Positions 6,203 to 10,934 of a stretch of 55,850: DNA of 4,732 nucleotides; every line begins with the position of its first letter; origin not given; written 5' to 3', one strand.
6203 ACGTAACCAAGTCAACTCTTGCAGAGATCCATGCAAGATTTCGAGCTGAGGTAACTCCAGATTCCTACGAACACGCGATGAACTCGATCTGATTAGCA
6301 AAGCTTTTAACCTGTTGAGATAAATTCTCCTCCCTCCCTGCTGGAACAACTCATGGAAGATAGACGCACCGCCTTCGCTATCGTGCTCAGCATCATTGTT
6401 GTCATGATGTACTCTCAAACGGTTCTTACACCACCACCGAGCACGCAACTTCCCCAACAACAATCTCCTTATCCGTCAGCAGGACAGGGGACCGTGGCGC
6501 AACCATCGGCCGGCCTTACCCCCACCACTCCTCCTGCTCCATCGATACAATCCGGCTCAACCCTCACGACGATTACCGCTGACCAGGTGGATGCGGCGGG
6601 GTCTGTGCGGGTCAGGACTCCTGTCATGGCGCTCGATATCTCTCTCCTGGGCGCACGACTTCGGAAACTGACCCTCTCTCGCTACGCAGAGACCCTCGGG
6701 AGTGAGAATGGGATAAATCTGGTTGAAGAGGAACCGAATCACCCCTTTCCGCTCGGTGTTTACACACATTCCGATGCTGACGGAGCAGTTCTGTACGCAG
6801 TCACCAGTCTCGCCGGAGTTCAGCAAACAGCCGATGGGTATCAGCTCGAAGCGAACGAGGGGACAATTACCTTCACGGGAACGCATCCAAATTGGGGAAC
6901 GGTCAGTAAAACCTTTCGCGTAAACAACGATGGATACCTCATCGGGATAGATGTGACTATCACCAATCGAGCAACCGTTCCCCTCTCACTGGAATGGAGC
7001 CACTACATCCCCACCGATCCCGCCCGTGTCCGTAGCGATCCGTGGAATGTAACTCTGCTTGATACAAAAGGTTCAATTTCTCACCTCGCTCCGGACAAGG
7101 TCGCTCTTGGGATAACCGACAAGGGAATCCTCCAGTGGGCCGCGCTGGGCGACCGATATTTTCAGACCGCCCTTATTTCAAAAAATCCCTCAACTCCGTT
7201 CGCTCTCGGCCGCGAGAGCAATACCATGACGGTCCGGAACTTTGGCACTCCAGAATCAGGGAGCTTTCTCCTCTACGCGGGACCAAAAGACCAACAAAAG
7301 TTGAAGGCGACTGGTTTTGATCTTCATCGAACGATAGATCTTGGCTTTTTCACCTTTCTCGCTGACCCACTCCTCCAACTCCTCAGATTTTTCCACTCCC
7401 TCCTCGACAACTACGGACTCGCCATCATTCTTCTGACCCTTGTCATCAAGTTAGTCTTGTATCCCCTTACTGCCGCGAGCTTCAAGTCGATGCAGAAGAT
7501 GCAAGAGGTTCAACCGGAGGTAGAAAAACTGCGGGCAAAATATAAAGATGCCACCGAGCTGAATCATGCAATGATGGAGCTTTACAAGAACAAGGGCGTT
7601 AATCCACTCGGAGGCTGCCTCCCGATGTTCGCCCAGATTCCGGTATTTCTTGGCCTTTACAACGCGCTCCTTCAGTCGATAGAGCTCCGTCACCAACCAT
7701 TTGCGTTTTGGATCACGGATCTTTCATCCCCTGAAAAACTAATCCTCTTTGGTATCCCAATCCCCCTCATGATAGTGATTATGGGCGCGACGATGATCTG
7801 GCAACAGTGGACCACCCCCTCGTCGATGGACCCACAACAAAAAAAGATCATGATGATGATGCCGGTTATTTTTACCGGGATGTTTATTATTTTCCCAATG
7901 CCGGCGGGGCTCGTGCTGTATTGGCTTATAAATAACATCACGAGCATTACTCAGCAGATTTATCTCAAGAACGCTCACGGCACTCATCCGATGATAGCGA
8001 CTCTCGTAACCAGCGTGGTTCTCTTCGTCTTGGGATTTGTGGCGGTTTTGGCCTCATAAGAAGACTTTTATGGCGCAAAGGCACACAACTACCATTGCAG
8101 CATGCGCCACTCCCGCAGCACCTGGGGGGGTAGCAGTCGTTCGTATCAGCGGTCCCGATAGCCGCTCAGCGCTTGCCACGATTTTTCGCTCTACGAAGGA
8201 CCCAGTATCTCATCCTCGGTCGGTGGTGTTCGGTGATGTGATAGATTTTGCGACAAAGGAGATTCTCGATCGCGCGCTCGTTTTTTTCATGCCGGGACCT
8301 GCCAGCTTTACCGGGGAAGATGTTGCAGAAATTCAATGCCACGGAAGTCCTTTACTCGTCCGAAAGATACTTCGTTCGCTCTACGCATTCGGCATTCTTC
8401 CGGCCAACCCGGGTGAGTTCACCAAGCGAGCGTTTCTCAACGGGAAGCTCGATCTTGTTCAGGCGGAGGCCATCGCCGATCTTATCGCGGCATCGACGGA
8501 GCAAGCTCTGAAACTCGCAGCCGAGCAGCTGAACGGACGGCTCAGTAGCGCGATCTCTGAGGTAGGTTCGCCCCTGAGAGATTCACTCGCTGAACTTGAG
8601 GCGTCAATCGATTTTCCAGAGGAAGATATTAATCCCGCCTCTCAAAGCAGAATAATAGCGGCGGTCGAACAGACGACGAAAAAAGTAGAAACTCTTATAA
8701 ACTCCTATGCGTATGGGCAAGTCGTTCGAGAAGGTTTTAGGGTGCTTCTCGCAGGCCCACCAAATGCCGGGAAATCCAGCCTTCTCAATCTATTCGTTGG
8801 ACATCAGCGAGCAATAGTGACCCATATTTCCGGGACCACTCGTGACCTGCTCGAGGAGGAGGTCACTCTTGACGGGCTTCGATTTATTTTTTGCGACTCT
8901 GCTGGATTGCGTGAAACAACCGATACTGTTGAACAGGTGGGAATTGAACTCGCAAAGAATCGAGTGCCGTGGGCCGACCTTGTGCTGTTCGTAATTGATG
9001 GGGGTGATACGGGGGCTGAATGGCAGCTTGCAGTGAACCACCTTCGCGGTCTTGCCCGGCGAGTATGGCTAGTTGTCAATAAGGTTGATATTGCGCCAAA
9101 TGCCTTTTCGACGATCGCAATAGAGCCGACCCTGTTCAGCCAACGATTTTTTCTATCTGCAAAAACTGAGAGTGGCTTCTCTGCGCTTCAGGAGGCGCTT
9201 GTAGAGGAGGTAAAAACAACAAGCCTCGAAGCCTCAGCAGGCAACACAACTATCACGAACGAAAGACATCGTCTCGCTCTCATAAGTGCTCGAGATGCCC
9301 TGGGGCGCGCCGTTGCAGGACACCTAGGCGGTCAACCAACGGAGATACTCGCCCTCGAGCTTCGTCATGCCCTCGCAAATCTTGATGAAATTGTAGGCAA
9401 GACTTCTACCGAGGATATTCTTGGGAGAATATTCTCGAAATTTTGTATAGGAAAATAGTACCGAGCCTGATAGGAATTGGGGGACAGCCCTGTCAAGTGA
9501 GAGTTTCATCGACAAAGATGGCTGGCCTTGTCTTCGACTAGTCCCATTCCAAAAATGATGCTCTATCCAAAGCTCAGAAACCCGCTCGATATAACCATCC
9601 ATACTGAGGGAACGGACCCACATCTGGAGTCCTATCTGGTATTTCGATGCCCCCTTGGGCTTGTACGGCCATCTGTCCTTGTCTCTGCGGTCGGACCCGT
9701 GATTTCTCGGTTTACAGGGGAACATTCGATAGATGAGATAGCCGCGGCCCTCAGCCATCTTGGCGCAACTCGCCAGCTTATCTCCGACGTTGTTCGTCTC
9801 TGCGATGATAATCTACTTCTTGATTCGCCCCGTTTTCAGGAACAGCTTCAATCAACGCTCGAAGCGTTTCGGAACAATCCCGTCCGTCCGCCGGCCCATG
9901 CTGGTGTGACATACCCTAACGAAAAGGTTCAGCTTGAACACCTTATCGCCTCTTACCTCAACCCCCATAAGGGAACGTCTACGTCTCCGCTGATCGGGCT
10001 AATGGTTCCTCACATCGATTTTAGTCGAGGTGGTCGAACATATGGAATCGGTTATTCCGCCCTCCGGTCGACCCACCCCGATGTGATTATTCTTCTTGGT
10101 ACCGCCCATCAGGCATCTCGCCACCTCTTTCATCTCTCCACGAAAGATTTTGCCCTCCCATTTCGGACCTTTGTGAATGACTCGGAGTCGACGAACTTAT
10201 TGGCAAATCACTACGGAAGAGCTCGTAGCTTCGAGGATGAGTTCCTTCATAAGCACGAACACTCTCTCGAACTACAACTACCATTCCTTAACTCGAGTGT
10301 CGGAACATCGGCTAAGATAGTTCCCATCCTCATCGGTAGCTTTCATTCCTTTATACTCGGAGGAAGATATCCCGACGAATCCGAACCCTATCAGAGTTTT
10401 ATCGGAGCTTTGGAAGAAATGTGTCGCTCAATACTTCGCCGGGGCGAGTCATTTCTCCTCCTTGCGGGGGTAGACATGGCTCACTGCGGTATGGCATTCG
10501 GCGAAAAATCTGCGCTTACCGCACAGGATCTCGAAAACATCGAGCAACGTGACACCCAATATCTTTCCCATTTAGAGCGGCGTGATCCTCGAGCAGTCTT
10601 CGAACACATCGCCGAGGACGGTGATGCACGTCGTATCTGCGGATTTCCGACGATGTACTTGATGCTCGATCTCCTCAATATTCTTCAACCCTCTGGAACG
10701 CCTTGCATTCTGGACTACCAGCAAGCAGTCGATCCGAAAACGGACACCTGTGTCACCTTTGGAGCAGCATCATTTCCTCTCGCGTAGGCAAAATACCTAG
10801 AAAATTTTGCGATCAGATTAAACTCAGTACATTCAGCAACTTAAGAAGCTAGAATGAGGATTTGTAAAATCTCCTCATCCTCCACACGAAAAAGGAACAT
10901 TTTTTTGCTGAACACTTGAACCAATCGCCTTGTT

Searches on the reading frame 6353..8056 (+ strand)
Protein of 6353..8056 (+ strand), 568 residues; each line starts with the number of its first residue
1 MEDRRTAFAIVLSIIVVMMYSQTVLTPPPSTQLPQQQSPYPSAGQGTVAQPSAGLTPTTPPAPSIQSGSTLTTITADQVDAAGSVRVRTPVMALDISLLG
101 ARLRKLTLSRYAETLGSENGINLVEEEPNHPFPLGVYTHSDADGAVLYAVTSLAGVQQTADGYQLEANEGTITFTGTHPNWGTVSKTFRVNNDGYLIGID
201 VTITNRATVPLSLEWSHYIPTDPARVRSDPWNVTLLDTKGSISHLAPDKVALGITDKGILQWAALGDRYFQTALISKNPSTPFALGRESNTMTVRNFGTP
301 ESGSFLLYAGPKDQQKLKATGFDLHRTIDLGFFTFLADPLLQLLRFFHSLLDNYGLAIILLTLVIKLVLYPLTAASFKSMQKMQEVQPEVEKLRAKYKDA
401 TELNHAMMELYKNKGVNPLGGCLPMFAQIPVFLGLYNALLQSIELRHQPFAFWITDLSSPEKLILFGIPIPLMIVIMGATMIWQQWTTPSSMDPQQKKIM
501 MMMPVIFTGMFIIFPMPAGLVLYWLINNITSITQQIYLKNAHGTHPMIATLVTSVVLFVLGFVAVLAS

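Call 68: search_protein_families(library=pfam, proteins=[window:6353-8056:+], max_evalue=0.00001)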
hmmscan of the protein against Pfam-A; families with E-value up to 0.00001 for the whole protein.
window:6353-8056:+ (568 aa): 2 families
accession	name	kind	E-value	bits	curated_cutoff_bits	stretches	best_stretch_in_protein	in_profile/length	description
PF02096.25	60KD_IMP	-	1.9e-57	194.2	35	1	354-539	1-162/163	60Kd inner membrane protein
PF14849.12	YidC_periplas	-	8.4e-29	101.8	24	1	85-342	2-282/283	YidC periplasmic domain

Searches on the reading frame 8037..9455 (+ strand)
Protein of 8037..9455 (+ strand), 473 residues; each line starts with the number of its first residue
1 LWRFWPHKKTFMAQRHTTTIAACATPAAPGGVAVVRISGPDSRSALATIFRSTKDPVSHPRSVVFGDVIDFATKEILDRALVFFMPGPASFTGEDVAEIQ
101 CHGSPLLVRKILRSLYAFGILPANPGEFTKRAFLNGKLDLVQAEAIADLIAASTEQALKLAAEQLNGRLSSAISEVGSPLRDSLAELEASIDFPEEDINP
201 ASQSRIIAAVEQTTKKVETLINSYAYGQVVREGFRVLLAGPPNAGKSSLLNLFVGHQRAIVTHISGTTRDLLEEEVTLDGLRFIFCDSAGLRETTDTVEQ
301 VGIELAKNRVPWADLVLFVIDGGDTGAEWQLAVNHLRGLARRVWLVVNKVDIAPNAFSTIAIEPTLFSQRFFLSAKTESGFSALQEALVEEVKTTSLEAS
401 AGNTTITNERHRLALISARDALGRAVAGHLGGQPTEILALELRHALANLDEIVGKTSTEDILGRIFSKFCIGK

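Call 68: search_protein_families(library=pfam, proteins=[window:8037-9455:+], max_evalue=0.00001)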
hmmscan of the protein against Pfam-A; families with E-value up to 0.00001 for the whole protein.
window:8037-9455:+ (473 aa): 4 families
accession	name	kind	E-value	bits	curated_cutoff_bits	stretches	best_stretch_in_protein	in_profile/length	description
PF12631.12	MnmE_helical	-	4.7e-53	180.9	40.1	1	140-470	1-211/211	MnmE helical domain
PF10396.14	TrmE_N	-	5.8e-39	133.4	29.8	1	19-137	1-117/117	GTP-binding protein TrmE N-terminus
PF01926.29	MMR_HSR1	-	3.5e-20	72.7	21.9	1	235-349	1-113/113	50S ribosome-binding GTPase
PF02421.24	FeoB_N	-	9.2e-07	28.9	27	1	235-362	2-127/156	Ferrous iron transport protein B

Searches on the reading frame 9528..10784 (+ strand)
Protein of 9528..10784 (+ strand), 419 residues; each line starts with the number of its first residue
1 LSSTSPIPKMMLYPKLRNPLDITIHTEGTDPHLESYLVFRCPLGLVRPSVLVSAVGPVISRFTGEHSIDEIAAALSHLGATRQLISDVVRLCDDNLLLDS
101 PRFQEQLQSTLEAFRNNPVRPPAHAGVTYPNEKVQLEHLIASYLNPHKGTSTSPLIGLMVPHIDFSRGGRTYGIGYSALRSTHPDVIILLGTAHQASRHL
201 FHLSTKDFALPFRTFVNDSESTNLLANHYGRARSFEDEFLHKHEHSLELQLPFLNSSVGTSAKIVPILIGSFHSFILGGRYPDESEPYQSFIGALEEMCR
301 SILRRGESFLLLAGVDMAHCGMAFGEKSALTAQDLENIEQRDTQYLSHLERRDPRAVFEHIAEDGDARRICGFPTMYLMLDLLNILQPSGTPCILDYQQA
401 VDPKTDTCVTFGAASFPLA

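Call 68: search_protein_families(library=pfam, proteins=[window:9528-10784:+], max_evalue=0.00001)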
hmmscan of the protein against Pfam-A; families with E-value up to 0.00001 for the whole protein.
window:9528-10784:+ (419 aa): 1 family
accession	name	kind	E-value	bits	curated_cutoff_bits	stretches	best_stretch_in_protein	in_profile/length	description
PF01875.22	Memo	-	4.6e-33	115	27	1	121-411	1-265/269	Memo-like protein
